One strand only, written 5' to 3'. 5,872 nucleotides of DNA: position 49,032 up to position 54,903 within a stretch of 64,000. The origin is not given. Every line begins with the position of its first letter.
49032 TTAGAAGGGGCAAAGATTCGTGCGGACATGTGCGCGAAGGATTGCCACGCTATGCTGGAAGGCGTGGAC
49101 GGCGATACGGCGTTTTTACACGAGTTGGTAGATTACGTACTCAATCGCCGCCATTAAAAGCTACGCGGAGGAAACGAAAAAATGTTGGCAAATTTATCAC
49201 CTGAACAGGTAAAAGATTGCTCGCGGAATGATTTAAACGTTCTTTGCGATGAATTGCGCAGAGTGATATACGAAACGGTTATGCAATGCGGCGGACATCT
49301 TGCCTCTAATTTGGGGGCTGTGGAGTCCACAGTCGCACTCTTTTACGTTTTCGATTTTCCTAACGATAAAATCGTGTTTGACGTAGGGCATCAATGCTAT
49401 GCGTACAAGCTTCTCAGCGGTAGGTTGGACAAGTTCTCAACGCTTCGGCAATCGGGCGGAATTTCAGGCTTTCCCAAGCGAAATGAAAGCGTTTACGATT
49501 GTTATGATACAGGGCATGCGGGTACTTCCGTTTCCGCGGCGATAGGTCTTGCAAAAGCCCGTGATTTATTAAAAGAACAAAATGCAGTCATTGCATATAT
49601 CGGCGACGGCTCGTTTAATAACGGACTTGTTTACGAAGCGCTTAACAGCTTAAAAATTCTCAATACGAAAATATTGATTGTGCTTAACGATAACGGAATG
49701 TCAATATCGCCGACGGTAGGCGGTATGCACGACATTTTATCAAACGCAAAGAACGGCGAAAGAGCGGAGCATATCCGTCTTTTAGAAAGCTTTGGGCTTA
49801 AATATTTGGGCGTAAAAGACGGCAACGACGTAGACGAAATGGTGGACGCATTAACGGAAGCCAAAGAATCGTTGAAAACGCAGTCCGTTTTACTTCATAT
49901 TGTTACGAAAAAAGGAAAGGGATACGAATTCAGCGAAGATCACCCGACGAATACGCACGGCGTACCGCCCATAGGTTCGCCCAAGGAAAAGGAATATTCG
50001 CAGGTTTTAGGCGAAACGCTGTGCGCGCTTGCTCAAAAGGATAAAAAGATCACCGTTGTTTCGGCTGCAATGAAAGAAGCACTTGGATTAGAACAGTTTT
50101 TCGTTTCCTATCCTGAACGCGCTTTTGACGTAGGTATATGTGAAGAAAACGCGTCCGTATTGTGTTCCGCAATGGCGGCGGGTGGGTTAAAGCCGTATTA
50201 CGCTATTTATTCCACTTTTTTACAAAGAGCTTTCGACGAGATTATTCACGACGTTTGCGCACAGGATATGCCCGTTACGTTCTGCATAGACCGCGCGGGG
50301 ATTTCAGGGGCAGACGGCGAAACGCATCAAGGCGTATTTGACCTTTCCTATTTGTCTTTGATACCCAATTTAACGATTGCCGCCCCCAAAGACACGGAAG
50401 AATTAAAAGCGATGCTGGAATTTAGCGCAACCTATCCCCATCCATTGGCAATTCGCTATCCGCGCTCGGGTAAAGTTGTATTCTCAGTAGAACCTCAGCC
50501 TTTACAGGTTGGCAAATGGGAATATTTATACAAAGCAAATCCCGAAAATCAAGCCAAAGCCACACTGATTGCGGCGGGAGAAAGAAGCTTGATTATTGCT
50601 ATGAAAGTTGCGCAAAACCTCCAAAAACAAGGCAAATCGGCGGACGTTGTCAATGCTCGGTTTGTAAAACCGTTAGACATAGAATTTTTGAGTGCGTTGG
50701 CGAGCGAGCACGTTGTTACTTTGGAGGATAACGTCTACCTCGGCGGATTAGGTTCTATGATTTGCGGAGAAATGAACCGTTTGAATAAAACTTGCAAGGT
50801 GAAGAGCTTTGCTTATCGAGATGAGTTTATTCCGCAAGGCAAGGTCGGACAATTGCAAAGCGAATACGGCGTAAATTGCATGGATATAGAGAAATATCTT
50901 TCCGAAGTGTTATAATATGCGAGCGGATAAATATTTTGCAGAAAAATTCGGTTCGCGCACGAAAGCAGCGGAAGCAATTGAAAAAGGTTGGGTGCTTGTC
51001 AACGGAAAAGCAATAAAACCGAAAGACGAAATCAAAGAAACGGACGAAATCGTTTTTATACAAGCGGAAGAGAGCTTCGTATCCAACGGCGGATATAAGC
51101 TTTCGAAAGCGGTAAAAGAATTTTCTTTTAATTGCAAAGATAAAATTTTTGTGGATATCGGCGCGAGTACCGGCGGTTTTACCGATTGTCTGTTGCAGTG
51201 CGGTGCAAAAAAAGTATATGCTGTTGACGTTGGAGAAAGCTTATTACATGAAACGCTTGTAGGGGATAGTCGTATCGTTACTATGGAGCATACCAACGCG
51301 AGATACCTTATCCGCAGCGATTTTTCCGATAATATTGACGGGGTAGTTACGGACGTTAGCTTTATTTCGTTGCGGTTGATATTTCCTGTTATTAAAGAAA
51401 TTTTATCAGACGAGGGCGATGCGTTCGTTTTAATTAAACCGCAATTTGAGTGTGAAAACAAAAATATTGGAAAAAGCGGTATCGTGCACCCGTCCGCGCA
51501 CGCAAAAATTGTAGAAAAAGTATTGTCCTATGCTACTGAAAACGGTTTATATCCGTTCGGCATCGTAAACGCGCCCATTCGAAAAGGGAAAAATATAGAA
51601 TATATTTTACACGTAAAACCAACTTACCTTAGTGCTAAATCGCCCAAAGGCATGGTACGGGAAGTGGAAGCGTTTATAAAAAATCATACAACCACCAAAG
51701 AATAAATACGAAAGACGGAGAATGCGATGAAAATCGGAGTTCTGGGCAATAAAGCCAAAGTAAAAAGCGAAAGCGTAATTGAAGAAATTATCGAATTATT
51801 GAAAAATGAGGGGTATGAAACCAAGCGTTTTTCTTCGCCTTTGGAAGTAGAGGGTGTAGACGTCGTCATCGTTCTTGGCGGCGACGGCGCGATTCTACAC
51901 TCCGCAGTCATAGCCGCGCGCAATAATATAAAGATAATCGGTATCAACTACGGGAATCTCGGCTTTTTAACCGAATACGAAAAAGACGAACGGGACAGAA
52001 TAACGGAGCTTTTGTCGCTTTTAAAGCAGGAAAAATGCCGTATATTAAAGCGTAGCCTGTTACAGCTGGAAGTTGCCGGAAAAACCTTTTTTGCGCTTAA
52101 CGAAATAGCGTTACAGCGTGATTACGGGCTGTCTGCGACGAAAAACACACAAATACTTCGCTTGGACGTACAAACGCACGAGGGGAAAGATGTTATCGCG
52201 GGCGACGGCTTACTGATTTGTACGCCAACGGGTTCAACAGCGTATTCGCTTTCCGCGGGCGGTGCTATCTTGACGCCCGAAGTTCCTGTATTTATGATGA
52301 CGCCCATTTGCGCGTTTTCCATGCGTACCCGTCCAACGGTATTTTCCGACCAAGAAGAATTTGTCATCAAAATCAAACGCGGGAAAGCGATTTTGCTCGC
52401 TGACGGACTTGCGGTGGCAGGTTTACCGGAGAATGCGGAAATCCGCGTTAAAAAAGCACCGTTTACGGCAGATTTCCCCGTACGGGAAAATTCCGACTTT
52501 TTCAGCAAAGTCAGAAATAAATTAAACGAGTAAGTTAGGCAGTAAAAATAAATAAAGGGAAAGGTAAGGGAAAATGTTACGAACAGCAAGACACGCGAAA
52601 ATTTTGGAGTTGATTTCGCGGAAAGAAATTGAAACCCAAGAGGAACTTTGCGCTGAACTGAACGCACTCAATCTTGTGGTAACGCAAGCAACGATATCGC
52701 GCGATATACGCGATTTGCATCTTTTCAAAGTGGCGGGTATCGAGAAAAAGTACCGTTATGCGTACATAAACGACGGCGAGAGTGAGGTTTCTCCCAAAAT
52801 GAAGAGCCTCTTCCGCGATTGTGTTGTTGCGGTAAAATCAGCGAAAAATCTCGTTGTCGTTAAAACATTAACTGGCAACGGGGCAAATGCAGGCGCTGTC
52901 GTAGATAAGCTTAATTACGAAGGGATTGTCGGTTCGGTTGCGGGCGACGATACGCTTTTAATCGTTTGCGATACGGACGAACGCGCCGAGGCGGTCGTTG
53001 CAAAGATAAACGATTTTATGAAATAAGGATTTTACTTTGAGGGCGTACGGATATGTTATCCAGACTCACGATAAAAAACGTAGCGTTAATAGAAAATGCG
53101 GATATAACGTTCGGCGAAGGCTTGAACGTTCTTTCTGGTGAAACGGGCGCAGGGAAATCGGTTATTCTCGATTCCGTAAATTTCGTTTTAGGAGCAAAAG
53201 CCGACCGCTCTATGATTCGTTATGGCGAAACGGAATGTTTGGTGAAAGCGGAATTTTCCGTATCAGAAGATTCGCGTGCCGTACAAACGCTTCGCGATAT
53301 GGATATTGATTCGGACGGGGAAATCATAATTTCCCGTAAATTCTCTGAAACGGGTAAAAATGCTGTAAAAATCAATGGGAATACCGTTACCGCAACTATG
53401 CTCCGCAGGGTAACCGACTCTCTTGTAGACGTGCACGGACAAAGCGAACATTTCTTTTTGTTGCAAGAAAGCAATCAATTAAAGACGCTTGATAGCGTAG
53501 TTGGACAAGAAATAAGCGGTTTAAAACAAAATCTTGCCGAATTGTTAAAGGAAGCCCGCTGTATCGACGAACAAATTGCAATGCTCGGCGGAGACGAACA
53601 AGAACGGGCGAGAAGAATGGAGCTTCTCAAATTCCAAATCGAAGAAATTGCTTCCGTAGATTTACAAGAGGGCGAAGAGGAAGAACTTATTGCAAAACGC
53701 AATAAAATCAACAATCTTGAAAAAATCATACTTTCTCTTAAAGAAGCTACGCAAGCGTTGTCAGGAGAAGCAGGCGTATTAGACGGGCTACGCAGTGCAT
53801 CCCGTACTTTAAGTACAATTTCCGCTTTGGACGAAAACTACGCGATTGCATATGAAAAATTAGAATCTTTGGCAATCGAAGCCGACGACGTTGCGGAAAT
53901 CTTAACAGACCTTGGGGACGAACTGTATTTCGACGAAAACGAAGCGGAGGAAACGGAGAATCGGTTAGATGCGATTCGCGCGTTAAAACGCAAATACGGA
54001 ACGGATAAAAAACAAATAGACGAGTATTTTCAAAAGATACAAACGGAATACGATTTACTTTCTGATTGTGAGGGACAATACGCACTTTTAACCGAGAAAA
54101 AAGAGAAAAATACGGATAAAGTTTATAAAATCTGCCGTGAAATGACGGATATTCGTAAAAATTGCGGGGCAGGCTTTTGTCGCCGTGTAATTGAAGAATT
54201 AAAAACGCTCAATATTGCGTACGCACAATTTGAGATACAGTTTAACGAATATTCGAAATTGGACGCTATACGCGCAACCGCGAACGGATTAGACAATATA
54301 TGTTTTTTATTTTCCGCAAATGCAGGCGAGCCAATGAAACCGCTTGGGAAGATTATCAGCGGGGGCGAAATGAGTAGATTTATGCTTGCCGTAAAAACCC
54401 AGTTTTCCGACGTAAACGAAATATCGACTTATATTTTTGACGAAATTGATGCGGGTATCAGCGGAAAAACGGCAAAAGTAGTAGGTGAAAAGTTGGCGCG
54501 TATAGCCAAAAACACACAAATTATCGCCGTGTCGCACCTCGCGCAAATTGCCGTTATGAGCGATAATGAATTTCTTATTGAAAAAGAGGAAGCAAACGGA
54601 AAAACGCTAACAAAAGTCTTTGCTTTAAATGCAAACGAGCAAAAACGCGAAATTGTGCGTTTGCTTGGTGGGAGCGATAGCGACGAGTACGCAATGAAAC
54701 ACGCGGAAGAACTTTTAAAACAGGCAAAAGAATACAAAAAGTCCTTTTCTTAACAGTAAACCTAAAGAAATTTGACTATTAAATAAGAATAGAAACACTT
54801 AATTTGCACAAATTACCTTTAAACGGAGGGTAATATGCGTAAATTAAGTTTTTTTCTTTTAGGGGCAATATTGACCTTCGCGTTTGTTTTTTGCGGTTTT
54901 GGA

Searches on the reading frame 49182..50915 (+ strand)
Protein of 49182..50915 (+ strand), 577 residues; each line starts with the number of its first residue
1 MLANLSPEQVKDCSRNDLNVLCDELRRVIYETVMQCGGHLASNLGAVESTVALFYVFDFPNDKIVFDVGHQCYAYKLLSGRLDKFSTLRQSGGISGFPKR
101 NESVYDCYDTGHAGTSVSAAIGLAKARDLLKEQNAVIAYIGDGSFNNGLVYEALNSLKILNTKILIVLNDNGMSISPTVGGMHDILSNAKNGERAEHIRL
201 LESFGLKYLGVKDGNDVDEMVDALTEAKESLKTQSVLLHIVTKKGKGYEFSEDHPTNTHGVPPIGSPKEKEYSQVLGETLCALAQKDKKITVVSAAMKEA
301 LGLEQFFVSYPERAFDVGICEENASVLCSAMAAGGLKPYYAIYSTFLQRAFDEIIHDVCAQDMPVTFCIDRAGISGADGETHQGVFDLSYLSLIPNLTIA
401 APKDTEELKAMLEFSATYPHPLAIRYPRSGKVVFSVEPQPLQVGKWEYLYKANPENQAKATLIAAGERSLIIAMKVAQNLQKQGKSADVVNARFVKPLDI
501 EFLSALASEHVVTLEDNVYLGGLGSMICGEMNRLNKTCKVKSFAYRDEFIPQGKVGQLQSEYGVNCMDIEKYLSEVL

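Call 77: search_protein_families(library=pfam, proteins=[window:49182-50915:+], max_evalue=0.00001)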
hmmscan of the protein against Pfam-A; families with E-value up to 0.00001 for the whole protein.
window:49182-50915:+ (577 aa): 5 families
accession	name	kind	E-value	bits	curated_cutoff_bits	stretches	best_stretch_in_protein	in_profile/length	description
PF13292.11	DXP_synthase_N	-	1.6e-86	290.5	21.2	1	6-198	6-198/274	1-deoxy-D-xylulose-5-phosphate synthase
PF02779.29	Transket_pyr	-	9.9e-38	129.9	27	1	270-429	3-170/174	Transketolase, pyrimidine binding domain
PF02780.25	Transketolase_C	-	3.4e-17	62.9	25.9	1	457-569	9-124/124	Transketolase, C-terminal domain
PF02775.26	TPP_enzyme_C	-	7e-08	32.8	21.9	1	100-231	17-142/151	Thiamine pyrophosphate enzyme, C-terminal TPP binding domain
PF00676.26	E1_dh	-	1.5e-07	31.2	22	1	100-256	92-237/300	Dehydrogenase E1 component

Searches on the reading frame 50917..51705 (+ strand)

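Call 77: search_protein_families(library=pfam, proteins=[window:50917-51705:+], max_evalue=0.00001)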
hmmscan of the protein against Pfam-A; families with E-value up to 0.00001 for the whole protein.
window:50917-51705:+ (262 aa): 2 families
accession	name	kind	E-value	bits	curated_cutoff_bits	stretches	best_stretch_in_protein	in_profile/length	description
PF01728.25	FtsJ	-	8.8e-32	110.9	24.1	1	54-231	1-177/181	FtsJ-like methyltransferase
PF01479.30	S4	-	3.6e-07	30.2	22.8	1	1-45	1-48/48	S4 domain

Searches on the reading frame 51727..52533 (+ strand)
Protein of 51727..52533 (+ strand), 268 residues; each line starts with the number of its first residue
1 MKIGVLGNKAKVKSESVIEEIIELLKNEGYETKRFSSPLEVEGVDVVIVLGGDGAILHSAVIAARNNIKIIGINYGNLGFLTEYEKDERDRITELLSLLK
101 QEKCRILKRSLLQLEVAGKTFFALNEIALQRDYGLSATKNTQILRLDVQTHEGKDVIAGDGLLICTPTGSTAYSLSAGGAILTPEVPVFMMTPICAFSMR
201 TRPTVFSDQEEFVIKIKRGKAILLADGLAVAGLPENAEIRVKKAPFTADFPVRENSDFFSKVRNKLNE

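Call 77: search_protein_families(library=pfam, proteins=[window:51727-52533:+], max_evalue=0.00001)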
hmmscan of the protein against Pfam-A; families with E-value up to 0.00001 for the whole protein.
window:51727-52533:+ (268 aa): 2 families
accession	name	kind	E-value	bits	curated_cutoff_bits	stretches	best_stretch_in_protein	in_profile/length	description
PF20143.4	NAD_kinase_C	-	4e-23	81.9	23.7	1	144-249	17-122/126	ATP-NAD kinase C-terminal domain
PF01513.26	NAD_kinase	-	6.6e-15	56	25.5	1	22-92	51-121/130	ATP-NAD kinase N-terminal domain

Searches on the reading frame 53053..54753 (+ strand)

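Call 77: search_protein_families(library=pfam, proteins=[window:53053-54753:+], max_evalue=0.00001)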
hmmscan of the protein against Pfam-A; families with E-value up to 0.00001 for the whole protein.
window:53053-54753:+ (566 aa): 3 families
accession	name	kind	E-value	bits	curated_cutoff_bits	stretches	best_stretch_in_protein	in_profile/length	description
PF02463.25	SMC_N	-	6e-22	78.6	40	1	1-509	1-211/220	RecF/RecN/SMC N terminal domain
PF13476.12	AAA_23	-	4.3e-15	57.3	27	1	4-234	1-198/201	AAA domain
PF13175.12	AAA_15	-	6.4e-06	26.5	32.1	1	1-331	1-274/374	AAA ATPase domain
